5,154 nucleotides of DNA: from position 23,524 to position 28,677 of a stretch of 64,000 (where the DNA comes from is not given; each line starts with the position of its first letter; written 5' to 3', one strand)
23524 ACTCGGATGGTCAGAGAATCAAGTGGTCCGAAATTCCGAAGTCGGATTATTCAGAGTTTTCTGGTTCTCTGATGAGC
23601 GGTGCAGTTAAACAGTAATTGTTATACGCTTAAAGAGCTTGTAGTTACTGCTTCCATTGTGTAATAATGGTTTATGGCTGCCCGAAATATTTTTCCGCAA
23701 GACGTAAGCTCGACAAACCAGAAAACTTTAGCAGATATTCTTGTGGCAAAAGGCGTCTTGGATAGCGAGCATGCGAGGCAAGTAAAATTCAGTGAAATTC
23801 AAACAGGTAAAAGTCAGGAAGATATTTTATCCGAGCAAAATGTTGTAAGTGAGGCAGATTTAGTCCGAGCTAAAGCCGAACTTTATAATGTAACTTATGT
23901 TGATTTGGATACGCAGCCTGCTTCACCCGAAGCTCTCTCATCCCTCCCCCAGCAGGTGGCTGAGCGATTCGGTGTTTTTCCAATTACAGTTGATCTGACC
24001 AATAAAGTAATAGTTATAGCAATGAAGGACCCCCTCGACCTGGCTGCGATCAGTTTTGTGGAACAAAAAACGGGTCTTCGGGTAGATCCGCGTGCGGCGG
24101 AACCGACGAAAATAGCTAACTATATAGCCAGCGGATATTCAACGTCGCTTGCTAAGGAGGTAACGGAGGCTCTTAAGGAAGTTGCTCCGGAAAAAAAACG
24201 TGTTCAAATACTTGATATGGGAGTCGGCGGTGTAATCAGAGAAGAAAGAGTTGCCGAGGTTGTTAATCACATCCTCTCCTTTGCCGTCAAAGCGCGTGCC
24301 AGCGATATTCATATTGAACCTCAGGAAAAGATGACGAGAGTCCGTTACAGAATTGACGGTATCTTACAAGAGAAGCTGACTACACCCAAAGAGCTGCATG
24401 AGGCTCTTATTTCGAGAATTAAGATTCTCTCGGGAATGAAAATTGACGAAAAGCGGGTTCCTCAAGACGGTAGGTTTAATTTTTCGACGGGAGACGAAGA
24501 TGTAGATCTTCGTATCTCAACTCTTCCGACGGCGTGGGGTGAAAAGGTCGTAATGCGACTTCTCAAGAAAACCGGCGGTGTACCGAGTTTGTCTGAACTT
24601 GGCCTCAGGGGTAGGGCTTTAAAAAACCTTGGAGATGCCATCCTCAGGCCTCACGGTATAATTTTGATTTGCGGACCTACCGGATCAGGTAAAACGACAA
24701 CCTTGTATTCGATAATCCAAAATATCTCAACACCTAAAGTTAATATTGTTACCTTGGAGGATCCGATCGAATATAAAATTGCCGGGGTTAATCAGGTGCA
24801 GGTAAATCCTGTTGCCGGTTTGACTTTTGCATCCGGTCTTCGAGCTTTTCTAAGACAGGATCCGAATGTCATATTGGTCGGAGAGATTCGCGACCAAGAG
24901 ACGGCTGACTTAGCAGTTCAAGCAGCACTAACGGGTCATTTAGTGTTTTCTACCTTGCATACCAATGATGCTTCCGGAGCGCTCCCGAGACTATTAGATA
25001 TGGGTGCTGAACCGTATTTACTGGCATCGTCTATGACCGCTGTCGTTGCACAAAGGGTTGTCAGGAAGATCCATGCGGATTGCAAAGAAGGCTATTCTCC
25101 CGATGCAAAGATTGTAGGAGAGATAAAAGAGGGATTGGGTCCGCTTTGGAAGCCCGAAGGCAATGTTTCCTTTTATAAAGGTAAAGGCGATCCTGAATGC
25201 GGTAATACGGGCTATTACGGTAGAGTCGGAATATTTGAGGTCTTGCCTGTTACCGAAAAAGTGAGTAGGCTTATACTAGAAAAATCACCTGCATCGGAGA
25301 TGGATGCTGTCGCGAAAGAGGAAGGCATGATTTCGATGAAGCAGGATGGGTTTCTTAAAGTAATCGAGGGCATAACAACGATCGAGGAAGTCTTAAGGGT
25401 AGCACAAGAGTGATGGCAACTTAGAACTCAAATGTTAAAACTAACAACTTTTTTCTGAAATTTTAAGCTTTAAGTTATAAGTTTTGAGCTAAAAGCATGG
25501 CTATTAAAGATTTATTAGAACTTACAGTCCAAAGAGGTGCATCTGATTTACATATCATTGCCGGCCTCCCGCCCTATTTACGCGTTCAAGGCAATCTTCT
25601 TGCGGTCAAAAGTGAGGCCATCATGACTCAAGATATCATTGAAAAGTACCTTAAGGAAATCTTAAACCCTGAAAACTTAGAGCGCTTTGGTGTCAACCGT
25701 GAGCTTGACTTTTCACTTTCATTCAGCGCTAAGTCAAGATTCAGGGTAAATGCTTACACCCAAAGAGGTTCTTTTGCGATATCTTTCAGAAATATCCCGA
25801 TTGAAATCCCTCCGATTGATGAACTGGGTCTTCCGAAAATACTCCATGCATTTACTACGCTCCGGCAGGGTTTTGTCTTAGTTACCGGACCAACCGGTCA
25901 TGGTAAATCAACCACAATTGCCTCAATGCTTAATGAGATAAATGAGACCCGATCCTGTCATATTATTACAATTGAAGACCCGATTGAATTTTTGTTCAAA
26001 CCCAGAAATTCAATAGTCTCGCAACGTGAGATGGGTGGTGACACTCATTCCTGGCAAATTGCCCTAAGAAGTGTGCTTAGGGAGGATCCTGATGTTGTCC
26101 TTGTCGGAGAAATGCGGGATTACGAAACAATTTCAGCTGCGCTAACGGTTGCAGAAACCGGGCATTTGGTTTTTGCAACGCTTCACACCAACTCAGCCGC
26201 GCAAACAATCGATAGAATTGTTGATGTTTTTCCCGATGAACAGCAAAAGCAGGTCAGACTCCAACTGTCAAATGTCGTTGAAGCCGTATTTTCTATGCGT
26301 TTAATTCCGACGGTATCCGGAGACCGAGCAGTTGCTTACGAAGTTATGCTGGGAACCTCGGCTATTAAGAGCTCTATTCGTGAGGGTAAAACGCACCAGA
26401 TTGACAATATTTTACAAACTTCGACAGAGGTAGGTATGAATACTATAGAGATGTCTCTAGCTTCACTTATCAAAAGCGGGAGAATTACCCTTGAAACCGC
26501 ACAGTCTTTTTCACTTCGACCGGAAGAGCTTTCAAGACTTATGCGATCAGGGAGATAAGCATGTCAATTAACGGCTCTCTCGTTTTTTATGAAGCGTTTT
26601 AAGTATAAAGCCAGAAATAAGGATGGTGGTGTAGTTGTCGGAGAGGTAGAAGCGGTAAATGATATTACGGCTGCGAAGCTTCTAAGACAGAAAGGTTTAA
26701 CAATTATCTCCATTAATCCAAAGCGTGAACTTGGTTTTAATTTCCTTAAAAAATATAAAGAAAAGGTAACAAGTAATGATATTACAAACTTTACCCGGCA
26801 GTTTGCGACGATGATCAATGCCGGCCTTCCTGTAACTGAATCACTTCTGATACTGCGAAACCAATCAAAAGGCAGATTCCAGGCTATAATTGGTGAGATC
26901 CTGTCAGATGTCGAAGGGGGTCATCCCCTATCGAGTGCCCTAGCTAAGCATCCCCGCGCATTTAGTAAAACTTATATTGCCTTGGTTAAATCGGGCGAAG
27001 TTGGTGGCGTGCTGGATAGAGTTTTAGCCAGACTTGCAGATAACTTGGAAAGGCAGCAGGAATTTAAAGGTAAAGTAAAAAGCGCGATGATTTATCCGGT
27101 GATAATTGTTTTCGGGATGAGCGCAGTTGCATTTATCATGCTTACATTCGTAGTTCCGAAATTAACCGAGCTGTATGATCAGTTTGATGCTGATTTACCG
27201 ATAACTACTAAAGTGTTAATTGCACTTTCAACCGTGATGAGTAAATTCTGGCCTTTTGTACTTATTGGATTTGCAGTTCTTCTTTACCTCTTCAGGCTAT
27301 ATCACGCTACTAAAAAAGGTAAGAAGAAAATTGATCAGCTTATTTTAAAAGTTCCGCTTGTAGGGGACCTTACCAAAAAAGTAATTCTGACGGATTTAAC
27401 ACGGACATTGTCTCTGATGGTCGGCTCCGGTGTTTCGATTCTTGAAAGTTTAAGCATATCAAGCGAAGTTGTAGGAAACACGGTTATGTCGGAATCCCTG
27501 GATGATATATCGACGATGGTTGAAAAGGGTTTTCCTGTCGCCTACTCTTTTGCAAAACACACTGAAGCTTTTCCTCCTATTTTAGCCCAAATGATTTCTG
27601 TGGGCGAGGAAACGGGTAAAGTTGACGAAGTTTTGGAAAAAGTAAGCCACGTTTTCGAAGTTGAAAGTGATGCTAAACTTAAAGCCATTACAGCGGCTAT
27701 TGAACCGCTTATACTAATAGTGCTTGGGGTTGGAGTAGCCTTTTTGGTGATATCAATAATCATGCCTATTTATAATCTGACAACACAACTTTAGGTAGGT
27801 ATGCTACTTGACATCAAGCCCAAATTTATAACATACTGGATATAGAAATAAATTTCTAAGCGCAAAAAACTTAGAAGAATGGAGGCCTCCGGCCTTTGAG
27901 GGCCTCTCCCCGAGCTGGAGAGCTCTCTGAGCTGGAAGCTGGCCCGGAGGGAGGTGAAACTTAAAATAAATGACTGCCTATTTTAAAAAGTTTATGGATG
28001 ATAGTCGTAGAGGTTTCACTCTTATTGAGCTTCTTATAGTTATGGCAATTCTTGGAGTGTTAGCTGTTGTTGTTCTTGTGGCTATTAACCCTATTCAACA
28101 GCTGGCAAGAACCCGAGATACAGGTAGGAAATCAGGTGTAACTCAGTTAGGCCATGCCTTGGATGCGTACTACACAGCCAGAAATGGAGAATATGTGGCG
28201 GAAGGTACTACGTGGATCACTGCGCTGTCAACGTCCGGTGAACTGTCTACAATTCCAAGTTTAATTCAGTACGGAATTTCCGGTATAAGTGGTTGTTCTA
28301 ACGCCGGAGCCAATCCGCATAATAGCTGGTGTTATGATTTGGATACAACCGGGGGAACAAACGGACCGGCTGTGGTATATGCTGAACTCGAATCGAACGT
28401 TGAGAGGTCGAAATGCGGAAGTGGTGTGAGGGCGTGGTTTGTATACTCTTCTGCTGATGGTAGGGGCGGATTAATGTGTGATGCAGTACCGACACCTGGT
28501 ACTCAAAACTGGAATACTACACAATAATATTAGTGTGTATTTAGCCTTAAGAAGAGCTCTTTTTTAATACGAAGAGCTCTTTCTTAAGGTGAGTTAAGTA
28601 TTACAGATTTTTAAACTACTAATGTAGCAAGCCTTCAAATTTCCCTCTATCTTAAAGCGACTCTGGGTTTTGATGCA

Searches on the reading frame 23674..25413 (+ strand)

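Call 19: search_protein_families(library=pfam, proteins=[window:23674-25413:+], max_evalue=0.01)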
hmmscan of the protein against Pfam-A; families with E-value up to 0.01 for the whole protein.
window:23674-25413:+ (579 aa): 13 families
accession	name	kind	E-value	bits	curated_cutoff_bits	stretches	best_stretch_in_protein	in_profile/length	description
PF00437.27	T2SSE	-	1.8e-127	425.5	24.9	1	191-575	6-370/370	Type II/IV secretion system protein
PF05157.20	MshEN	-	1.6e-14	54.1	23.1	1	71-158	1-87/90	MshEN domain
PF20720.3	nSTAND3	-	0.00015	21.9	27.2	1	323-366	13-56/155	Novel STAND NTPase 3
PF01935.23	DUF87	-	0.00066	20.3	23.2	0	330-368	26-65/220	Helicase HerA, central domain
PF13476.12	AAA_23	-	0.0007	20.7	27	1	327-347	19-39/201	AAA domain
PF13173.12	AAA_14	-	0.00099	19.6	27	1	328-370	3-46/129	AAA domain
PF01580.24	FtsK_SpoIIIE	-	0.0015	18.5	24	1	330-353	42-65/221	FtsK/SpoIIIE family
PF13401.12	AAA_22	-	0.0017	19.1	27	1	327-352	5-30/130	AAA domain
PF04851.21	ResIII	-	0.0022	18.4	22.5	1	315-354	11-50/164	Type III restriction enzyme, res subunit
PF25199.1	nSTAND_NTPase5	-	0.0036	17.6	34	0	327-365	41-80/145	Novel STAND NTPase 5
PF13191.12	AAA_16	-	0.0039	18.1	32.6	0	316-441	12-124/167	AAA ATPase domain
PF00005.33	ABC_tran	-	0.0055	17.8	25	0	325-361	9-45/137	ABC transporter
PF13086.12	AAA_11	-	0.0093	16.2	27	0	323-352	13-42/257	AAA domain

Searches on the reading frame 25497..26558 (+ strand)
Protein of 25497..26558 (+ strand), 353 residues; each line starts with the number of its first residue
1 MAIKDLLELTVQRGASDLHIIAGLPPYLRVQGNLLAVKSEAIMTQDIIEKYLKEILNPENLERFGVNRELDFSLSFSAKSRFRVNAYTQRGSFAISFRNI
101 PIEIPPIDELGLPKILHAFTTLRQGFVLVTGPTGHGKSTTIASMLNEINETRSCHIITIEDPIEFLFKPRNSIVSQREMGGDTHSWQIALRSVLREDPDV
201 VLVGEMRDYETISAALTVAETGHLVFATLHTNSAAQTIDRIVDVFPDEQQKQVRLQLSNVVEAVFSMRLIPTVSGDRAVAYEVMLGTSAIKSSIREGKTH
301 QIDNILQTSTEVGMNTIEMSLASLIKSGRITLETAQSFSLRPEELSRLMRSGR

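Call 19: search_protein_families(library=pfam, proteins=[window:25497-26558:+], max_evalue=0.01)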
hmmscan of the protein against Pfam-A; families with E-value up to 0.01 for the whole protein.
window:25497-26558:+ (353 aa): 9 families
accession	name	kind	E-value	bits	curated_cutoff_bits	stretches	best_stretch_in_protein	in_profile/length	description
PF00437.27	T2SSE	-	4.9e-41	141.1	24.9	1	116-274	134-282/370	Type II/IV secretion system protein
PF13401.12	AAA_22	-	0.00011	23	27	1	123-159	4-39/130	AAA domain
PF13191.12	AAA_16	-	0.00016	22.6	32.6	1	116-223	13-132/167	AAA ATPase domain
PF12775.13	AAA_7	-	0.00062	19.8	25.8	1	123-157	32-67/181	P-loop containing dynein motor region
PF01935.23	DUF87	-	0.00065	20.3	23.2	1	128-157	27-56/220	Helicase HerA, central domain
PF13245.12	AAA_19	-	0.0028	18.3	25.1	0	120-153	7-40/134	AAA domain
PF25199.1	nSTAND_NTPase5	-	0.0039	17.4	34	0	122-167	39-84/145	Novel STAND NTPase 5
PF20720.3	nSTAND3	-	0.0046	17.1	27.2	0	123-163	16-55/155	Novel STAND NTPase 3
PF13555.12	AAA_29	-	0.0097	16.1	27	0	120-141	18-39/61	P-loop containing region of AAA domain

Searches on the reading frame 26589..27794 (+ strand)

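Call 19: search_protein_families(library=pfam, proteins=[window:26589-27794:+], max_evalue=0.01)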
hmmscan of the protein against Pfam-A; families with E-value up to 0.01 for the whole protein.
window:26589-27794:+ (401 aa): 1 family
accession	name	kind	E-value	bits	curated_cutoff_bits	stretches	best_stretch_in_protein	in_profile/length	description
PF00482.28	T2SSF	-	7.7e-63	210.5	25.2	2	68-190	1-125/125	Type II secretion system (T2SS), protein F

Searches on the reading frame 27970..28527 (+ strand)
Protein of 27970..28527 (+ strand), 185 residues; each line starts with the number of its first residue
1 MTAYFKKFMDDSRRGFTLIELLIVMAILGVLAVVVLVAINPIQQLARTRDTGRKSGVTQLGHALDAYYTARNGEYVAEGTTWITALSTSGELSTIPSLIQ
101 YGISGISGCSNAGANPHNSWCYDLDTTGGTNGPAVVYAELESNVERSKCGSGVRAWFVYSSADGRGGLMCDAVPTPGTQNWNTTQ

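Call 19: search_protein_families(library=pfam, proteins=[window:27970-28527:+], max_evalue=0.01)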
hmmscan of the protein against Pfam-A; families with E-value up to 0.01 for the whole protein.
window:27970-28527:+ (185 aa): 1 family
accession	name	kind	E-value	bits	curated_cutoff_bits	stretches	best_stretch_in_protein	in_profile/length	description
PF07963.17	N_methyl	-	7.9e-10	38.3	21.2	1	13-36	4-27/27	Prokaryotic N-terminal methylation motif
